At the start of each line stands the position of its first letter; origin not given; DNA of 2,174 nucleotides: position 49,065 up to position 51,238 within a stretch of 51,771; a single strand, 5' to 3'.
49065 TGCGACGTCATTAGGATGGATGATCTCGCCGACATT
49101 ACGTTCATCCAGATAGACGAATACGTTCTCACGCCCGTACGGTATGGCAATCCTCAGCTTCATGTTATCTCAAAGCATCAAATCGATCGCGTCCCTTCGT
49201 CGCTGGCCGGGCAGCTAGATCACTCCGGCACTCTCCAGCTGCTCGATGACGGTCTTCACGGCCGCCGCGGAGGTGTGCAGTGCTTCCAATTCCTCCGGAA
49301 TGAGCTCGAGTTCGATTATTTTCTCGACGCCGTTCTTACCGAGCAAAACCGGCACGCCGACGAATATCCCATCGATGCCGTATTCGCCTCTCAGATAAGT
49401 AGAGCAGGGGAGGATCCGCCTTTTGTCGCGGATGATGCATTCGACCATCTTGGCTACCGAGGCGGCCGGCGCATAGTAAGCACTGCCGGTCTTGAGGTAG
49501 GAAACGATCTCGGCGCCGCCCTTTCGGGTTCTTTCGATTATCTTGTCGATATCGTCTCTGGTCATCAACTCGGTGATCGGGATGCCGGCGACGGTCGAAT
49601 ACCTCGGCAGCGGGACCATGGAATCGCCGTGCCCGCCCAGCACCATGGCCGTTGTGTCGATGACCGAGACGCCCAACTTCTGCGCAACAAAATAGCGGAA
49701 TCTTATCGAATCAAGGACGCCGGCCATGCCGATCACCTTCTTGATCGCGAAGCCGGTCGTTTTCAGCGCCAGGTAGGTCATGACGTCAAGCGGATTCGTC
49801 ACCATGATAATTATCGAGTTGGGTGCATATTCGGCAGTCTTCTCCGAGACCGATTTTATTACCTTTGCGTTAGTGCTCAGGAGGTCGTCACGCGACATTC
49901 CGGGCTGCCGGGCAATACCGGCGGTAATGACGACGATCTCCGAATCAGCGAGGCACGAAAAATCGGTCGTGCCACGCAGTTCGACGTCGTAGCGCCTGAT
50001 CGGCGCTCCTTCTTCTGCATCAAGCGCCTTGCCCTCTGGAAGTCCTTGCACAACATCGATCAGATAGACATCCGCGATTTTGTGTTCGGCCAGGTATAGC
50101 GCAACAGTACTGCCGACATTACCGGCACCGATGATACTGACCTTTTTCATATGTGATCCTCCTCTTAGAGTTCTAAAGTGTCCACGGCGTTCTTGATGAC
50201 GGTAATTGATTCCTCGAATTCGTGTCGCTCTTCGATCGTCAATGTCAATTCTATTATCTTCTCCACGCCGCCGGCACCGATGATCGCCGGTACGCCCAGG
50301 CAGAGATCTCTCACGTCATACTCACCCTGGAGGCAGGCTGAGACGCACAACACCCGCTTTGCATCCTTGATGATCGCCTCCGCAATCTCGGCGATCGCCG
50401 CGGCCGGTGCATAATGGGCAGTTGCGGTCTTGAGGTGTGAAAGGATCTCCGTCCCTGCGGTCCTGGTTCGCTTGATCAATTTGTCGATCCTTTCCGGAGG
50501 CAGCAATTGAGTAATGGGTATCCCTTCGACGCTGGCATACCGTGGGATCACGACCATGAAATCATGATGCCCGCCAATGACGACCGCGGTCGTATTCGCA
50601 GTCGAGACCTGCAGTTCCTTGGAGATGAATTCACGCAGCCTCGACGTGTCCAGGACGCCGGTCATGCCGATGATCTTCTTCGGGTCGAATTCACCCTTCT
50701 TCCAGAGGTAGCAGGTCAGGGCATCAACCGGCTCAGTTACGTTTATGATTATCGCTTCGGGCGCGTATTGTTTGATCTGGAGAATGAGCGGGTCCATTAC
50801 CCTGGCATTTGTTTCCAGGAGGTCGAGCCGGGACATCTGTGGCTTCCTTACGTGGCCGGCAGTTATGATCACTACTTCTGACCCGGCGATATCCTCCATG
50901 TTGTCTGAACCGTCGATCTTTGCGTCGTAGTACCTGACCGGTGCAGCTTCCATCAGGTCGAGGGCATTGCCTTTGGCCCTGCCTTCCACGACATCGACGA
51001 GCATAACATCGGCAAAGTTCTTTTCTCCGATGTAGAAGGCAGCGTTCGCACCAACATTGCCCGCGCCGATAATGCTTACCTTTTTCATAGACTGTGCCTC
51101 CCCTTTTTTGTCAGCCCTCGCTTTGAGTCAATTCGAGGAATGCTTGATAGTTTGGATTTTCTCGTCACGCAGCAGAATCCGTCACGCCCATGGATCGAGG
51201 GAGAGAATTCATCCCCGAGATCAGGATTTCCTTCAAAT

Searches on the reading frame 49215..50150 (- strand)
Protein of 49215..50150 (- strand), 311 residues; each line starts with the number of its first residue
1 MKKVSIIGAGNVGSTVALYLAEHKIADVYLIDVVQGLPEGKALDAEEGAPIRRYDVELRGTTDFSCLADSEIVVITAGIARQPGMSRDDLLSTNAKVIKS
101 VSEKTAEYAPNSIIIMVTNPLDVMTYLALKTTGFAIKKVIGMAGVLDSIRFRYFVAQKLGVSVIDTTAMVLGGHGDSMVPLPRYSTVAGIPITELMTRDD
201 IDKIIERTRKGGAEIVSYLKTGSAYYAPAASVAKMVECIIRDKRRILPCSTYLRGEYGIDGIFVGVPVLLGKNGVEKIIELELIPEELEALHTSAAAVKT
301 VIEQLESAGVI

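Call 9: search_protein_families(library=pfam, proteins=[window:49215-50150:-])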
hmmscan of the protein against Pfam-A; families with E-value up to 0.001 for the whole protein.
window:49215-50150:- (311 aa): 4 families
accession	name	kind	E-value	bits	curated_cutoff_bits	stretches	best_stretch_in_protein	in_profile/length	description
PF00056.29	Ldh_1_N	-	2.8e-39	134.8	27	1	3-141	2-141/141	lactate/malate dehydrogenase, NAD binding domain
PF02866.23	Ldh_1_C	-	7.6e-35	120.9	22.6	1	146-306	3-171/174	lactate/malate dehydrogenase, alpha/beta C-terminal domain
PF21799.2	MurD-like_N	-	0.00016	22.3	27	0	2-82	1-72/88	Mur ligase MurD-like, N-terminal domain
PF07865.16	DUF1652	-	0.00093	19.5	23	0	186-209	41-64/67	Protein of unknown function (DUF1652)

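Call 48: search_protein_families(library=ncbifam, proteins=[window:49215-50150:-], max_evalue=1e-8)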
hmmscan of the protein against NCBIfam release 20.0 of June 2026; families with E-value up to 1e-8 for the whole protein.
window:49215-50150:- (311 aa): 10 families
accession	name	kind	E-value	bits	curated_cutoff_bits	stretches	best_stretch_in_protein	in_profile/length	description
NF004863.0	PRK06223.1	subfamily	9.8e-136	452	283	1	1-307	3-309/313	malate dehydrogenase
TIGR01763.1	MalateDH_bact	equivalog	6.2e-134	446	351.85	1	2-304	2-304/305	malate dehydrogenase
TIGR01771.1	L-LDH-NAD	equivalog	3.3e-75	253.2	303.55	1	6-299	1-298/299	L-lactate dehydrogenase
NF000824.0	PRK00066.1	subfamily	3.1e-71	240.3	339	1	2-305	7-314/316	L-lactate dehydrogenase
NF041314.1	Malate_DH_Halo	equivalog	5.7e-54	183.4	550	1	1-299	1-297/304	malate dehydrogenase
TIGR01772.1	MDH_euk_gproteo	equivalog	1.5e-37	129.6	273.05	1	3-304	1-306/313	malate dehydrogenase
TIGR01759.1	MalateDH-SF1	subfamily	5.1e-21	75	345.65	1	67-295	77-317/327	malate dehydrogenase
NF003916.0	PRK05442.1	equivalog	4.1e-20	72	271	1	66-298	78-316/328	malate dehydrogenase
TIGR01758.1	MDH_euk_cyt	equivalog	8.1e-14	51.8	470.4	1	66-279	72-295/324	malate dehydrogenase, NAD-dependent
TIGR01756.1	LDH_protist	equivalog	7.6e-11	41.7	486.25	1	66-186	57-179/313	lactate dehydrogenase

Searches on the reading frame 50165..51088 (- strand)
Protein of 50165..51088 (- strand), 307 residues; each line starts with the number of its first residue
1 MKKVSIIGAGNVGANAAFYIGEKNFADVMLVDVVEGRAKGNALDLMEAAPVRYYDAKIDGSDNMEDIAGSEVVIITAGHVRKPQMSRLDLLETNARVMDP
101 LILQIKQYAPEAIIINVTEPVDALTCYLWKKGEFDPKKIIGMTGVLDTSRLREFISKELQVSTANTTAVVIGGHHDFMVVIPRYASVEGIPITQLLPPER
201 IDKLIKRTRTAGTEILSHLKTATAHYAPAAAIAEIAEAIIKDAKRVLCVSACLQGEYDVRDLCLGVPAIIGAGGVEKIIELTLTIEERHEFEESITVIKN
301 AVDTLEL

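Call 9: search_protein_families(library=pfam, proteins=[window:50165-51088:-])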
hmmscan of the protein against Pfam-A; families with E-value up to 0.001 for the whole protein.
window:50165-51088:- (307 aa): 2 families
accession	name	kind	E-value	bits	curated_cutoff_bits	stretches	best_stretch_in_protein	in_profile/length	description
PF00056.29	Ldh_1_N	-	1.3e-35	122.9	27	1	3-141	2-141/141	lactate/malate dehydrogenase, NAD binding domain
PF02866.23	Ldh_1_C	-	1.2e-27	97.4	22.6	1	146-304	3-169/174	lactate/malate dehydrogenase, alpha/beta C-terminal domain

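Call 48: search_protein_families(library=ncbifam, proteins=[window:50165-51088:-], max_evalue=1e-8)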
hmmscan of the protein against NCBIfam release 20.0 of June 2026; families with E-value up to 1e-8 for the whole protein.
window:50165-51088:- (307 aa): 8 families
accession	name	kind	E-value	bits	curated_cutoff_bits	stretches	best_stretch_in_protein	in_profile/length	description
NF004863.0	PRK06223.1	subfamily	1e-115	386.2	283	1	1-305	3-307/313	malate dehydrogenase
TIGR01763.1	MalateDH_bact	equivalog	5.9e-110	367.2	351.85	1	2-305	2-305/305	malate dehydrogenase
TIGR01771.1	L-LDH-NAD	equivalog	2.1e-72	244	303.55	1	6-300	1-299/299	L-lactate dehydrogenase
NF000824.0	PRK00066.1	subfamily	6.8e-69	232.6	339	1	2-305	7-314/316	L-lactate dehydrogenase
NF041314.1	Malate_DH_Halo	equivalog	3.5e-48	164.4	550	1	1-299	1-297/304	malate dehydrogenase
TIGR01772.1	MDH_euk_gproteo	equivalog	1.3e-29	103.5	273.05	1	3-302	1-304/313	malate dehydrogenase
NF003916.0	PRK05442.1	equivalog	5.1e-15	55.3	271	1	35-300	48-318/328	malate dehydrogenase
TIGR01759.1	MalateDH-SF1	subfamily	5.4e-13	48.6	345.65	1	60-292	70-314/327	malate dehydrogenase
